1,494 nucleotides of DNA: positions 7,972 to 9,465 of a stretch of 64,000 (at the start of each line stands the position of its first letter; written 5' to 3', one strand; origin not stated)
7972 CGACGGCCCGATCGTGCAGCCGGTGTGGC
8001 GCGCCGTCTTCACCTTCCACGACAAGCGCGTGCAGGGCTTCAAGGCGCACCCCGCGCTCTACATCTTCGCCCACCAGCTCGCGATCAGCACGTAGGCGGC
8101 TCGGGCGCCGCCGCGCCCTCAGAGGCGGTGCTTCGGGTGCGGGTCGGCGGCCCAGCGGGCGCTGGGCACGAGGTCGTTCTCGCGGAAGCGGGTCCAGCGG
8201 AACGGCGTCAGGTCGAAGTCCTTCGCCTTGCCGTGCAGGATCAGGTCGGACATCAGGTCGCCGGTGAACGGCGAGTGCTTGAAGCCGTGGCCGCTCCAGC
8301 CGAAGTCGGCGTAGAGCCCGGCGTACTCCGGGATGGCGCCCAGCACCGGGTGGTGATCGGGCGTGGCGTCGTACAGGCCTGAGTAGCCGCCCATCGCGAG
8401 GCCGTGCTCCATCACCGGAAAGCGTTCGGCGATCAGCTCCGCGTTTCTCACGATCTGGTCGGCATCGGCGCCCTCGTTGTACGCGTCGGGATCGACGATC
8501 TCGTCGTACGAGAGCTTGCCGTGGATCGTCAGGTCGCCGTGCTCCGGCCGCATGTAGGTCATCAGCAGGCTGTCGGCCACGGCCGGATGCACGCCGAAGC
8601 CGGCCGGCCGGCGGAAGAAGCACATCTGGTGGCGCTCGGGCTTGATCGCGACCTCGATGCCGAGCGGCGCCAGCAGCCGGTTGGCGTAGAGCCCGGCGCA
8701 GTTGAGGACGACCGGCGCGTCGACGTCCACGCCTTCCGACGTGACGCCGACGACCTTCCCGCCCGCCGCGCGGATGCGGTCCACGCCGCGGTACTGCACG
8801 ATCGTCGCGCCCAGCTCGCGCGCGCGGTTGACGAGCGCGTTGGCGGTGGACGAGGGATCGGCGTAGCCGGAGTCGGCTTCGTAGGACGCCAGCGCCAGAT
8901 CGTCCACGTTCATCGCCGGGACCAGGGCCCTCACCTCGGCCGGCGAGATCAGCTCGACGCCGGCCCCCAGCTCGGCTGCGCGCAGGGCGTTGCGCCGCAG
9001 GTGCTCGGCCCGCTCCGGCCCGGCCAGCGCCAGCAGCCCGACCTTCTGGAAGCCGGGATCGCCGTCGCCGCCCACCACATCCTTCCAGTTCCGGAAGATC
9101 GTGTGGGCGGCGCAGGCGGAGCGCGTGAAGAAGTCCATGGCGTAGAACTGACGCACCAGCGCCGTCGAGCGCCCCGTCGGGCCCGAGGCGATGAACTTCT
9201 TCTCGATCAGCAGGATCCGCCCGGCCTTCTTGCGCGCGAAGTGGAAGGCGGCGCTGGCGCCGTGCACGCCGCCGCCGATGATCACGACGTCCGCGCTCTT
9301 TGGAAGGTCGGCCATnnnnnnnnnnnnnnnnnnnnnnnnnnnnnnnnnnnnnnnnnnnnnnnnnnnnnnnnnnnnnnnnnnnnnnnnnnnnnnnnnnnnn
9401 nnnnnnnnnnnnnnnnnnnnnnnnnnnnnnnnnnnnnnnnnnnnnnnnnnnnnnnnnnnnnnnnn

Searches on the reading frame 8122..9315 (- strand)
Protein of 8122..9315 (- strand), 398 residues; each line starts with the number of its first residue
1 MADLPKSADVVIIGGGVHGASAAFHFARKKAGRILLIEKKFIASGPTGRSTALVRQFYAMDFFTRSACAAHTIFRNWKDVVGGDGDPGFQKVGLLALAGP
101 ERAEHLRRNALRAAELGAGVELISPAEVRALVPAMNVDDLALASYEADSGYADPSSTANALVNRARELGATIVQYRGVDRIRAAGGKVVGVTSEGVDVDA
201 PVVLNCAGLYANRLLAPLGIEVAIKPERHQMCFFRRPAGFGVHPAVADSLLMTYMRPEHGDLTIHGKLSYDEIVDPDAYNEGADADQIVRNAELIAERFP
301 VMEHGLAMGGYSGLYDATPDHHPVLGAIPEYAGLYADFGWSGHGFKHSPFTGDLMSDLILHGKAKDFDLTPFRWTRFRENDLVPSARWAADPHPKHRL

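Call 10: search_protein_families(library=pfam, proteins=[window:8122-9315:-], max_evalue=0.01)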
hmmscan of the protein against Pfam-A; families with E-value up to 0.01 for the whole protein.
seq(398 aa): 7 families
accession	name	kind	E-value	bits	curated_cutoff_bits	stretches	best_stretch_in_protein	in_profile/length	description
PF01266.30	DAO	-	1.6e-58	199.4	27.9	1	9-358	1-353/353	FAD dependent oxidoreductase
PF07992.20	Pyr_redox_2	-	5.8e-06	26.4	26.1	1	9-41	2-35/291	Pyridine nucleotide-disulphide oxidoreductase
PF01946.23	Thi4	-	0.0017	18.1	26.2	1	7-46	17-56/235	Thi4 family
PF00890.30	FAD_binding_2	-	0.0018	18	20.4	1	9-115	1-103/414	FAD binding domain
PF04820.20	Trp_halogenase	-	0.0019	17.5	21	1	9-52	1-47/458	Tryptophan halogenase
PF13450.12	NAD_binding_8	-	0.0053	17.4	21.9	0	12-40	1-28/68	NAD(P)-binding Rossmann-like domain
PF12831.13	FAD_oxidored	-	0.0078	16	27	0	9-41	1-32/416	FAD dependent oxidoreductase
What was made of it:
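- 8119..9315 (-): Downstream DAO-family FAD oxidoreductase of 398 aa, an OoxB/SoxB-like partner. Its start overlaps the stop of the repeat-bearing gene. Pfam DAO 1.6e-58 (call 10).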
